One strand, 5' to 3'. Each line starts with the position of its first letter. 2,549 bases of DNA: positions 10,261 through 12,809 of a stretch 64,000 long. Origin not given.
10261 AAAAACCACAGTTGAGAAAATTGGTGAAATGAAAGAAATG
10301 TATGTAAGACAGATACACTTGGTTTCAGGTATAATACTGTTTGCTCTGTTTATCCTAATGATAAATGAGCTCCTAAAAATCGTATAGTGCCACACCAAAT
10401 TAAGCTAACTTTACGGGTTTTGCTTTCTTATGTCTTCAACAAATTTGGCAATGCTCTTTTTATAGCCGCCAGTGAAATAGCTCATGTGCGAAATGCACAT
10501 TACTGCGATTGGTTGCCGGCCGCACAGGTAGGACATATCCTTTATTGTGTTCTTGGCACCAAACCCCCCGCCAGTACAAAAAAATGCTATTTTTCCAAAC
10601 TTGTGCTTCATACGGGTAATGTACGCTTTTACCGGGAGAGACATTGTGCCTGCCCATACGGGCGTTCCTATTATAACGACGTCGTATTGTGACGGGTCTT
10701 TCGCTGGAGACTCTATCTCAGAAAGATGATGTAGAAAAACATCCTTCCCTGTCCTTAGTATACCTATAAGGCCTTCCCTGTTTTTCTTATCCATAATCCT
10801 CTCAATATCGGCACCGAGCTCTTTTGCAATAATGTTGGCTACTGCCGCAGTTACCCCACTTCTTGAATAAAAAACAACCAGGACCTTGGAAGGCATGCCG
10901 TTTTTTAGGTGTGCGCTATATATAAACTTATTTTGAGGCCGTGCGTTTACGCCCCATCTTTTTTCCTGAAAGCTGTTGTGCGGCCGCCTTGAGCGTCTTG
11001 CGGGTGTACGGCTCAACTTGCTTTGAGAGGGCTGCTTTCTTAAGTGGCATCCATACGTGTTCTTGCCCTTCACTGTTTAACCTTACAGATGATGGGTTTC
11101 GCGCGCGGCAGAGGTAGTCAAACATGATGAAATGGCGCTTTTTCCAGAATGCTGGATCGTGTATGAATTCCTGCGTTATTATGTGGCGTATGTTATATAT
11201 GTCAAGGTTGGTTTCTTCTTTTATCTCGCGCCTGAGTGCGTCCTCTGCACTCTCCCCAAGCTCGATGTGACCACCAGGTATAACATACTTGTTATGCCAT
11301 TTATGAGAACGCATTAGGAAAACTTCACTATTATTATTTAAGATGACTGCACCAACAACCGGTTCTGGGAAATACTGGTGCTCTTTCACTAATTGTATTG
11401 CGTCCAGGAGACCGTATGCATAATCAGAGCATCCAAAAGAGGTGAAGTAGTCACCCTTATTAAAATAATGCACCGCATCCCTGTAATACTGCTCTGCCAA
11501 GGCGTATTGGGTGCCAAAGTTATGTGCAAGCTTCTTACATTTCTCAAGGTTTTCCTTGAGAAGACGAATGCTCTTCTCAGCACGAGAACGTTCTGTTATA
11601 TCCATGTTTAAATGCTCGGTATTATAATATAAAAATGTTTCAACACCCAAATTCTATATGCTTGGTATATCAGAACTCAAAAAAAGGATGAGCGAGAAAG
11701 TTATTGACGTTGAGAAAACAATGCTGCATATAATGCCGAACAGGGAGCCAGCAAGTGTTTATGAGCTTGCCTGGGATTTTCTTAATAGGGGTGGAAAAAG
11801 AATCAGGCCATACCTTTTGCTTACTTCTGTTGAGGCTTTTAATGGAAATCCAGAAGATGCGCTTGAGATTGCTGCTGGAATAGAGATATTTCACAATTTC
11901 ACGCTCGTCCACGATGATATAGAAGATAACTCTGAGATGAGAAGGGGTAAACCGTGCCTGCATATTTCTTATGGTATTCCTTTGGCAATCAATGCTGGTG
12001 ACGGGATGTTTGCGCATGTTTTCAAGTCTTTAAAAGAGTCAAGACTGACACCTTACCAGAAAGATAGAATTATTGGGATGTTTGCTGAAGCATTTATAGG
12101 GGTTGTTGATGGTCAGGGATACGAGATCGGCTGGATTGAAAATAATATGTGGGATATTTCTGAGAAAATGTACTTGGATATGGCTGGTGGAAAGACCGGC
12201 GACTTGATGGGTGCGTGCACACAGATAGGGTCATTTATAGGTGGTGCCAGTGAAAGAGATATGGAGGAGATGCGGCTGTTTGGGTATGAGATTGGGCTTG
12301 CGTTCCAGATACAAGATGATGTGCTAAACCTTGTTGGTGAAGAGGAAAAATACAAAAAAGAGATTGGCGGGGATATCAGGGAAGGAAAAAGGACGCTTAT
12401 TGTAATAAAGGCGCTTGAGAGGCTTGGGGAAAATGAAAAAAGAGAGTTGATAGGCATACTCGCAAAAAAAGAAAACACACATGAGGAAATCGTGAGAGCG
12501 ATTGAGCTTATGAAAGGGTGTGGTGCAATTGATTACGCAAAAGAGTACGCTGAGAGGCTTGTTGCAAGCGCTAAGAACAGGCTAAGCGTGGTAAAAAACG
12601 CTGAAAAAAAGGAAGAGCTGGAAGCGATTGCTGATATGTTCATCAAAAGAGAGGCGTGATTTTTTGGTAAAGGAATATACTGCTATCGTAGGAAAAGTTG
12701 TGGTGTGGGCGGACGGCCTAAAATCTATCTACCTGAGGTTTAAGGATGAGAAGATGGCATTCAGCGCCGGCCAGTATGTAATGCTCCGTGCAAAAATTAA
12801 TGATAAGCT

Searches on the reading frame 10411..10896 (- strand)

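Call 41: search_protein_families(library=pfam, proteins=[window:10411-10896:-], max_evalue=0.00001)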
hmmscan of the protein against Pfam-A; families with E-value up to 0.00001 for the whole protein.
window:10411-10896:- (161 aa): 2 families
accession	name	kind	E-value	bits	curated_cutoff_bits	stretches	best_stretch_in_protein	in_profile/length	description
PF12682.12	Flavodoxin_4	-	8.7e-11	42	24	0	60-125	63-128/155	Flavodoxin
PF12724.12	Flavodoxin_5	-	1e-07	32.8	27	0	55-110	28-85/145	Flavodoxin domain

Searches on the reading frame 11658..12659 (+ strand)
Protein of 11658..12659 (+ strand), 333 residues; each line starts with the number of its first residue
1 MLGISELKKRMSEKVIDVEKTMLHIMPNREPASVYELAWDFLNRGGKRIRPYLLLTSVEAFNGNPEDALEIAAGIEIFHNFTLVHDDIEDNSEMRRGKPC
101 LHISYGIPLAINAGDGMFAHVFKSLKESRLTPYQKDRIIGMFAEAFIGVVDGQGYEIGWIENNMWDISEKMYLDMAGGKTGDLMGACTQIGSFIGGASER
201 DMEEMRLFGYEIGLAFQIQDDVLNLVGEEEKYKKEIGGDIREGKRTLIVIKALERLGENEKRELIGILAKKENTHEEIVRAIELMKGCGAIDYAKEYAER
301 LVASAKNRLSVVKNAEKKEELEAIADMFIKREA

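Call 41: search_protein_families(library=pfam, proteins=[window:11658-12659:+], max_evalue=0.00001)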
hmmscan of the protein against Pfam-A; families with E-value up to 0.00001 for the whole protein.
window:11658-12659:+ (333 aa): 1 family
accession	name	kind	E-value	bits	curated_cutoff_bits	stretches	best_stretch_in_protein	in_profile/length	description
PF00348.22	polyprenyl_synt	-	1.8e-68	230.9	27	1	34-285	4-251/251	Polyprenyl synthetase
